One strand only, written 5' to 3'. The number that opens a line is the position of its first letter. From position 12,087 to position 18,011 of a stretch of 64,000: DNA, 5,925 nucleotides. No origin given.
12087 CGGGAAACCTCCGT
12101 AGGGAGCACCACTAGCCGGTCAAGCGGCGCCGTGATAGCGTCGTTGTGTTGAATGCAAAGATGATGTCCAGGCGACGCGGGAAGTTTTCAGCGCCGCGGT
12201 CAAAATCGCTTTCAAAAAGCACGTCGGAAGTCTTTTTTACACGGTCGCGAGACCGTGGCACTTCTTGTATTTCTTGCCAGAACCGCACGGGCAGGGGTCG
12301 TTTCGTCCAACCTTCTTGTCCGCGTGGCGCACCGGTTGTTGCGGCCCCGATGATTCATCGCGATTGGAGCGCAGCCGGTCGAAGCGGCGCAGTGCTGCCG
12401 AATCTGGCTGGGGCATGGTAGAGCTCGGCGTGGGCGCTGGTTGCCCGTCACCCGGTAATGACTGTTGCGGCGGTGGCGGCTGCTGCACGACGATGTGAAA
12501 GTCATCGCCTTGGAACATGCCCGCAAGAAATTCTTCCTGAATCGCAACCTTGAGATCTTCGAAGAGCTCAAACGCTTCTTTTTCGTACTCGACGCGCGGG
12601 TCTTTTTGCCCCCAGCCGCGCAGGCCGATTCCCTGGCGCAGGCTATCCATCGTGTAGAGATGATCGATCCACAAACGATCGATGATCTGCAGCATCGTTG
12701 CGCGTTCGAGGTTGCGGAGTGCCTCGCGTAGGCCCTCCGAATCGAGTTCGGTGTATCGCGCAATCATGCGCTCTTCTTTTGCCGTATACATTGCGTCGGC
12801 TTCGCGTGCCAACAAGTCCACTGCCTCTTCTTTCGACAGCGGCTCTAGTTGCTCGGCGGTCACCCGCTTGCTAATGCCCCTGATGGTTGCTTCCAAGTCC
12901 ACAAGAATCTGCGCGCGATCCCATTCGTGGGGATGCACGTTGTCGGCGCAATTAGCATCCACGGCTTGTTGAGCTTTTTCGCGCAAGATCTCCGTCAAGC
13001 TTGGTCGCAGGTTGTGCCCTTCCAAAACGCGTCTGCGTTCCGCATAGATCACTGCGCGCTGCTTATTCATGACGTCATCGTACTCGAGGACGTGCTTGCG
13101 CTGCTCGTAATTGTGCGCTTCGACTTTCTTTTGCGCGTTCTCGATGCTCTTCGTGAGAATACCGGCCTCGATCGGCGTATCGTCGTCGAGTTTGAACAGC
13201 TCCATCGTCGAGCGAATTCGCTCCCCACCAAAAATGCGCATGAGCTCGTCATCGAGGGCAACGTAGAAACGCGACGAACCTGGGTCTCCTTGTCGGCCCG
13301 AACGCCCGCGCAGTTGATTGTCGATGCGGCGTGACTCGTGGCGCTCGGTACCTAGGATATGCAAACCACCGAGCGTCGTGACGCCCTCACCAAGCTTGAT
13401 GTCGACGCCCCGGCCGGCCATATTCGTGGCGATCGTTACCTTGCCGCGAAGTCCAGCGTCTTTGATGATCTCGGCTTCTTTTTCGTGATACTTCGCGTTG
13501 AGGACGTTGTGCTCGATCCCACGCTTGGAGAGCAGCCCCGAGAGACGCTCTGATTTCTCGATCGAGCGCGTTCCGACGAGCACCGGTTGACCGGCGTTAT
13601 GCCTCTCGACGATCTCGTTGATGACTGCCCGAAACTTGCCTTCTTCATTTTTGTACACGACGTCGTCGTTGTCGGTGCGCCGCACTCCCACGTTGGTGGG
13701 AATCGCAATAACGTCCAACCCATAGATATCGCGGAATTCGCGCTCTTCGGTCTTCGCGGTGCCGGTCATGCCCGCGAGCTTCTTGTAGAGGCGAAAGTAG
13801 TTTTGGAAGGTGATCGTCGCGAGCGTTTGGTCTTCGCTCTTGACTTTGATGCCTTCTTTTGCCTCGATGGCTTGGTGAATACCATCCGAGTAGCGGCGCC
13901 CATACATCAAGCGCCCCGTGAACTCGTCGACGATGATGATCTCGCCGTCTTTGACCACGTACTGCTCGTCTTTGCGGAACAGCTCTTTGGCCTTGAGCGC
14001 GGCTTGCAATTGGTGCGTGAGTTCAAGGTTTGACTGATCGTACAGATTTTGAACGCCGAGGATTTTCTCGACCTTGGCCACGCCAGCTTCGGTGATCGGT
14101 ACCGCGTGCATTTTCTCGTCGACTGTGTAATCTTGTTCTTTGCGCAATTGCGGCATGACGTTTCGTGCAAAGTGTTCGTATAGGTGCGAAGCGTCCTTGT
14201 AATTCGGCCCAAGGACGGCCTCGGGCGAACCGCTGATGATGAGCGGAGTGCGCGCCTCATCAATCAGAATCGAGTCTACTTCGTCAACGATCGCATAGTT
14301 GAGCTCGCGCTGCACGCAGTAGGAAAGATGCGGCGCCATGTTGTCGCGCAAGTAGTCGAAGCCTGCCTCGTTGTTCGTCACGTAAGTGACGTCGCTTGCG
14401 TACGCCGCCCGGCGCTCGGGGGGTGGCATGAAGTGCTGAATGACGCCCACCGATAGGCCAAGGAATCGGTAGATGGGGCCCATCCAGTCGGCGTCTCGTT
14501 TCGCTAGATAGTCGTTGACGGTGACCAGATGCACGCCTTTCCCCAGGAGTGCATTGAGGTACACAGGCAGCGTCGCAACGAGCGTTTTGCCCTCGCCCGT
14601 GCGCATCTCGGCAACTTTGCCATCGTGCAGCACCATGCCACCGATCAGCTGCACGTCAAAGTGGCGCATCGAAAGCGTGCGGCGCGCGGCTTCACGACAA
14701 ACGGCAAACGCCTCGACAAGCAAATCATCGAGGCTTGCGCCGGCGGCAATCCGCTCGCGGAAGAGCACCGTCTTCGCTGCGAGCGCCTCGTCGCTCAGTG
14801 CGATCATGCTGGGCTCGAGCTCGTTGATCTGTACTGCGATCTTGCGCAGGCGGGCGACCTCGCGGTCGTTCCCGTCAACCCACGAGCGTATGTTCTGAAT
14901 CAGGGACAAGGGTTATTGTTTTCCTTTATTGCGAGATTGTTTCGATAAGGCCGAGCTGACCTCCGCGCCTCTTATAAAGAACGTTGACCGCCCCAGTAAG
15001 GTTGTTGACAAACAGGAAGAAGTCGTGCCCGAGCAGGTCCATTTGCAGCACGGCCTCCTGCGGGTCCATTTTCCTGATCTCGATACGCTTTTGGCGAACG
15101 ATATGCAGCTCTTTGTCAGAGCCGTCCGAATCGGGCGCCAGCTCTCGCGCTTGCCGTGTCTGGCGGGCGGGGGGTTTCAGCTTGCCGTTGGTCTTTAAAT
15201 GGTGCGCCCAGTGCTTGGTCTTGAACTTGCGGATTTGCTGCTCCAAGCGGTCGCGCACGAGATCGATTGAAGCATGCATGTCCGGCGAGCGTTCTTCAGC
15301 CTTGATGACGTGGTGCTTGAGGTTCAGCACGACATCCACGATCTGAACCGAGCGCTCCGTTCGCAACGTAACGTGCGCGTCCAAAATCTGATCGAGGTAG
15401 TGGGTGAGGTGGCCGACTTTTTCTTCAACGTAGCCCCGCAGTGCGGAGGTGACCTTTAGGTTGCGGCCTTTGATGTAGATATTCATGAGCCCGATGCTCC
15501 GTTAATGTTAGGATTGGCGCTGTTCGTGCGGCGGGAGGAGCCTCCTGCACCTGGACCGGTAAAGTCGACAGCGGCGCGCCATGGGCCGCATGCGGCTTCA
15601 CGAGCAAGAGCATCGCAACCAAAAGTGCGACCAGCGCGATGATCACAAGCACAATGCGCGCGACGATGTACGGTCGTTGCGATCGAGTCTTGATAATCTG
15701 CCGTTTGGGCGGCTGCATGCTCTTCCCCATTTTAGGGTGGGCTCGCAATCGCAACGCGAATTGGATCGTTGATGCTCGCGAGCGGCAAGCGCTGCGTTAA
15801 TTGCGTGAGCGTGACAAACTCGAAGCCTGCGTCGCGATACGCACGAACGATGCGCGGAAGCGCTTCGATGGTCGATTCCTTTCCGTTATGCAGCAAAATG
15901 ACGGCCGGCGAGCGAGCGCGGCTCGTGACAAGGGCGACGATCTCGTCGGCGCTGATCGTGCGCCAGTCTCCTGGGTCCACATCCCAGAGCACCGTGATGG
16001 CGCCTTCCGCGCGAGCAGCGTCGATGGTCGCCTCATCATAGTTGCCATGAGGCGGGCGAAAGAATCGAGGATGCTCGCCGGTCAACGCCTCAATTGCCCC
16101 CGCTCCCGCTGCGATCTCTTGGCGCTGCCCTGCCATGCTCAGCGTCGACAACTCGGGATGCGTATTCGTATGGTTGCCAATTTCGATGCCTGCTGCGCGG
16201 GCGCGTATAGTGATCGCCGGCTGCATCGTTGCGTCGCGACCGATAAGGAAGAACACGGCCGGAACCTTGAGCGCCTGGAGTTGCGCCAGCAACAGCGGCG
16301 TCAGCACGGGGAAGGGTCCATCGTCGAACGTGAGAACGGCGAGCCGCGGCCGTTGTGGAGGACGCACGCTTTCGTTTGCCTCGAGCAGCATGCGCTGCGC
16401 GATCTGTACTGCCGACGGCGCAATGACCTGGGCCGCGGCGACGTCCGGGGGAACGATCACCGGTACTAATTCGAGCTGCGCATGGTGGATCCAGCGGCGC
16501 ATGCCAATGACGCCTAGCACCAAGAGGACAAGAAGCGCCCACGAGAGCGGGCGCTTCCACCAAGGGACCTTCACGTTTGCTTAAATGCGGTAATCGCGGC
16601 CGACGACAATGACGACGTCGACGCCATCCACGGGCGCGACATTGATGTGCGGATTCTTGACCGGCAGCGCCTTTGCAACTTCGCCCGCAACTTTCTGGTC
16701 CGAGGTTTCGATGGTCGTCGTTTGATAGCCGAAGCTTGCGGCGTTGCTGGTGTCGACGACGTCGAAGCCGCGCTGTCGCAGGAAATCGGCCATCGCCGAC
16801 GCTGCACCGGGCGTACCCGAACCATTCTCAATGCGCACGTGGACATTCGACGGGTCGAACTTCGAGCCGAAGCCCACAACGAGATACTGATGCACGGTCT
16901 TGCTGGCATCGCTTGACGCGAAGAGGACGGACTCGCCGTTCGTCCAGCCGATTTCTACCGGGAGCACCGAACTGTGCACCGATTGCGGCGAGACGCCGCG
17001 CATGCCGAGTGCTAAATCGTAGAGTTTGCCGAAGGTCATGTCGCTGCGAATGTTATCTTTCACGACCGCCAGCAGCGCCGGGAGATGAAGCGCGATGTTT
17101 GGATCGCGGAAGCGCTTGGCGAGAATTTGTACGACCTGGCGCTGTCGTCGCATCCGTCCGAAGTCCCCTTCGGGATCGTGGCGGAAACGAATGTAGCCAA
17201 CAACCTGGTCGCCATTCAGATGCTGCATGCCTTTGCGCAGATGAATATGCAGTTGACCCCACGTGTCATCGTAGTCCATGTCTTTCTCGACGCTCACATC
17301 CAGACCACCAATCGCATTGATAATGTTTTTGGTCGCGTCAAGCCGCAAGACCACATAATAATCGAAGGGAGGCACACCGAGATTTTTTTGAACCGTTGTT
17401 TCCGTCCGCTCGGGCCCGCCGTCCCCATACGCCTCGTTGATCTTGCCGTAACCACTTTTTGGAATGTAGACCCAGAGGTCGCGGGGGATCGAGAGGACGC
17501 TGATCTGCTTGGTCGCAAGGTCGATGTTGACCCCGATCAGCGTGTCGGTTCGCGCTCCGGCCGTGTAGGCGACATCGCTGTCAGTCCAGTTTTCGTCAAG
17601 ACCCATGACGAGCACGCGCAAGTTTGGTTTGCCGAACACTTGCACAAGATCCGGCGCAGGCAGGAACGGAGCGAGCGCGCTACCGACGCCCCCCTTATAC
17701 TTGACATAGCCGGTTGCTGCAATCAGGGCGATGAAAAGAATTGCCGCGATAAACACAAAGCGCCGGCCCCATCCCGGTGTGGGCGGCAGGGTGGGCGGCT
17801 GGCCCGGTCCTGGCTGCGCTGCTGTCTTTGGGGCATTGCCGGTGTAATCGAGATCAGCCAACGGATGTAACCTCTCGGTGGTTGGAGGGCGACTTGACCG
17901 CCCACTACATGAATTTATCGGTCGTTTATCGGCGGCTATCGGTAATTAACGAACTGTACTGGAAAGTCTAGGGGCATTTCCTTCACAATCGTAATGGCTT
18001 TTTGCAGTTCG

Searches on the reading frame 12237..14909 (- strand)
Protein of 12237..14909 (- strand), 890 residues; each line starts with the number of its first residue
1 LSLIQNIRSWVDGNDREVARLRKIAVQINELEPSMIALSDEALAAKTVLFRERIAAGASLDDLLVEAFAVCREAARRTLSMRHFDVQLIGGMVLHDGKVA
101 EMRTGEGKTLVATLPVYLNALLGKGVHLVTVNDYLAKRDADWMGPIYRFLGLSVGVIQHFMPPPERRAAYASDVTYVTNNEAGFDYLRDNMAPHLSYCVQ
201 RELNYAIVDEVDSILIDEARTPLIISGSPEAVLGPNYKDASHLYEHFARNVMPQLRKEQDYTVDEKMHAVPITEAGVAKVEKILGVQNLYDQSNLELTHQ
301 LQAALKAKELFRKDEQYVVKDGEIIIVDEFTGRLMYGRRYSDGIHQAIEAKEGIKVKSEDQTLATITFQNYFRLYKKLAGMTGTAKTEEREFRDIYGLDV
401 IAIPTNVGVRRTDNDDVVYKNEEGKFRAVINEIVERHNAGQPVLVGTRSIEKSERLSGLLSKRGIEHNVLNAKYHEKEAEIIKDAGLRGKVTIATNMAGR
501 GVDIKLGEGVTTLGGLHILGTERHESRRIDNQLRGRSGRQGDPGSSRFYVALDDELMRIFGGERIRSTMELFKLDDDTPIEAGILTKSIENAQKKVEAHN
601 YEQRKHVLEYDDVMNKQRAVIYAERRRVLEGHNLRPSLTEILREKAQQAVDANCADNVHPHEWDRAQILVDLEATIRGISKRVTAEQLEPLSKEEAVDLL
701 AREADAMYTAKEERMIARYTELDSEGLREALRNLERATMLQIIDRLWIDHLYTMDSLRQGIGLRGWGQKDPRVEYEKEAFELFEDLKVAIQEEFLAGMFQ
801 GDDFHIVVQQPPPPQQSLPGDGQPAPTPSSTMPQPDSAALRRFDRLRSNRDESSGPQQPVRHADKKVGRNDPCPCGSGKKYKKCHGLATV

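Call 24: search_protein_families(library=pfam, proteins=[window:12237-14909:-], max_evalue=0.00001)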
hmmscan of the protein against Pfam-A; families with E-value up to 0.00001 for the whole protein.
window:12237-14909:- (890 aa): 5 families
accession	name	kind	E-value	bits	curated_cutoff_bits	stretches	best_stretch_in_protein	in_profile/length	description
PF07517.20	SecA_DEAD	-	9.2e-126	419.4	24.6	1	12-393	7-290/290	SecA DEAD-like domain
PF21090.3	P-loop_SecA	-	2.6e-77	259.5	27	2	409-508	2-101/205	SecA P-loop domain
PF07516.18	SecA_SW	-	1.3e-61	208.6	26.7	1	579-800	1-198/200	SecA Wing and Scaffold domain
PF01043.26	SecA_PP_bind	-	7.5e-42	142.8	23.5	1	241-349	3-110/110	SecA preprotein cross-linking domain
PF02810.21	SEC-C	-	1e-10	41.7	20.4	1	869-886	1-18/19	SEC-C motif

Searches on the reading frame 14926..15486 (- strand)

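Call 35: search_protein_families(library=ncbifam, proteins=[window:14926-15486:-], max_evalue=0.001)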
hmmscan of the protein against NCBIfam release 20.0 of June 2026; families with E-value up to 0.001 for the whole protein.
window:14926-15486:- (186 aa): 3 families
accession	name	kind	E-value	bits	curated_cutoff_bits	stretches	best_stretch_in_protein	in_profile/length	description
TIGR00741.1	yfiA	equivalog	3.8e-24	85.1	40.9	1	1-96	1-99/102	ribosome hibernation-promoting factor, HPF/YfiA family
NF007780.0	PRK10470.1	equivalog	6.7e-15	55.2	125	1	1-92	1-92/95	ribosome hibernation promoting factor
NF007654.0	PRK10324.1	equivalog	1.9e-08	34.9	158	1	1-97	1-97/113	ribosome-associated translation inhibitor RaiA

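Call 36: search_protein_families(library=pfam, proteins=[window:14926-15486:-], max_evalue=0.001)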
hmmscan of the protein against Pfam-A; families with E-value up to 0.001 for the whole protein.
window:14926-15486:- (186 aa): 2 families
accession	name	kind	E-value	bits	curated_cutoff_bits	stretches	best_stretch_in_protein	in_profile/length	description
PF16321.10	Ribosom_S30AE_C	-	3.5e-23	81.5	25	1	125-180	2-57/57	Sigma 54 modulation/S30EA ribosomal protein C terminus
PF02482.25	Ribosomal_S30AE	-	6e-23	81.8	23.7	1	4-92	2-87/88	Sigma 54 modulation protein / S30EA ribosomal protein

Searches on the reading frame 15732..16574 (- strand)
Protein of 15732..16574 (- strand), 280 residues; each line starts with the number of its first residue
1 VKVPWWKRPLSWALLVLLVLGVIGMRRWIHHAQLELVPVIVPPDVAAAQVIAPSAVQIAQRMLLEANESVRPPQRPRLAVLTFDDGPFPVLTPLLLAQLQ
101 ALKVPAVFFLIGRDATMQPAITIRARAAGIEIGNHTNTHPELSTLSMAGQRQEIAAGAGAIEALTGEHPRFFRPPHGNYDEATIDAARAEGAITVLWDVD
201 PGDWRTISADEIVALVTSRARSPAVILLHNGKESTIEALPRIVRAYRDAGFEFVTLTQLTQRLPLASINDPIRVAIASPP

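Call 36: search_protein_families(library=pfam, proteins=[window:15732-16574:-], max_evalue=0.001)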
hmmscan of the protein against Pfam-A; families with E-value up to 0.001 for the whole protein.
window:15732-16574:- (280 aa): 1 family
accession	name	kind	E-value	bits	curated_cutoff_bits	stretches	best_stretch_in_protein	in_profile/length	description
PF01522.26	Polysacc_deac_1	-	2.1e-31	108.9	23.1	1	74-191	4-120/124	Polysaccharide deacetylase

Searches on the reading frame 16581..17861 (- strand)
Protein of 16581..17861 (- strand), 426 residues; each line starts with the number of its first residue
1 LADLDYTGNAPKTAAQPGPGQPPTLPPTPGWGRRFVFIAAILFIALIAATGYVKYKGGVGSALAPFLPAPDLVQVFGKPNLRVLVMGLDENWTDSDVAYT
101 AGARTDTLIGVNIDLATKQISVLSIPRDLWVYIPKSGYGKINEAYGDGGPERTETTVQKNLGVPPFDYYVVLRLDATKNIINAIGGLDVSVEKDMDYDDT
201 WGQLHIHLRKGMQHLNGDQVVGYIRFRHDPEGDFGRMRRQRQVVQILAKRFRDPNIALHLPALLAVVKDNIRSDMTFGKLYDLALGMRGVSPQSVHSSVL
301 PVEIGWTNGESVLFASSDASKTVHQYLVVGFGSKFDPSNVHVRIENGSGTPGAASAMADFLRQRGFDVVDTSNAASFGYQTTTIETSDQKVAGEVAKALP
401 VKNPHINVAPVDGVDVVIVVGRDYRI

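Call 24: search_protein_families(library=pfam, proteins=[window:16581-17861:-], max_evalue=0.00001)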
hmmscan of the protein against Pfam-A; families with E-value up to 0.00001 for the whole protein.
window:16581-17861:- (426 aa): 2 families
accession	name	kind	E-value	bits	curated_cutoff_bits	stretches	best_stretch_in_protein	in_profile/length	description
PF03816.19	LytR_cpsA_psr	-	6.6e-41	140.4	24.6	1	104-251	1-148/150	LytR_cpsA_psr family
PF13399.11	LytR_C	-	8.4e-16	59.1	22.2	1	339-424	1-86/86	LytR cell envelope-related transcriptional attenuator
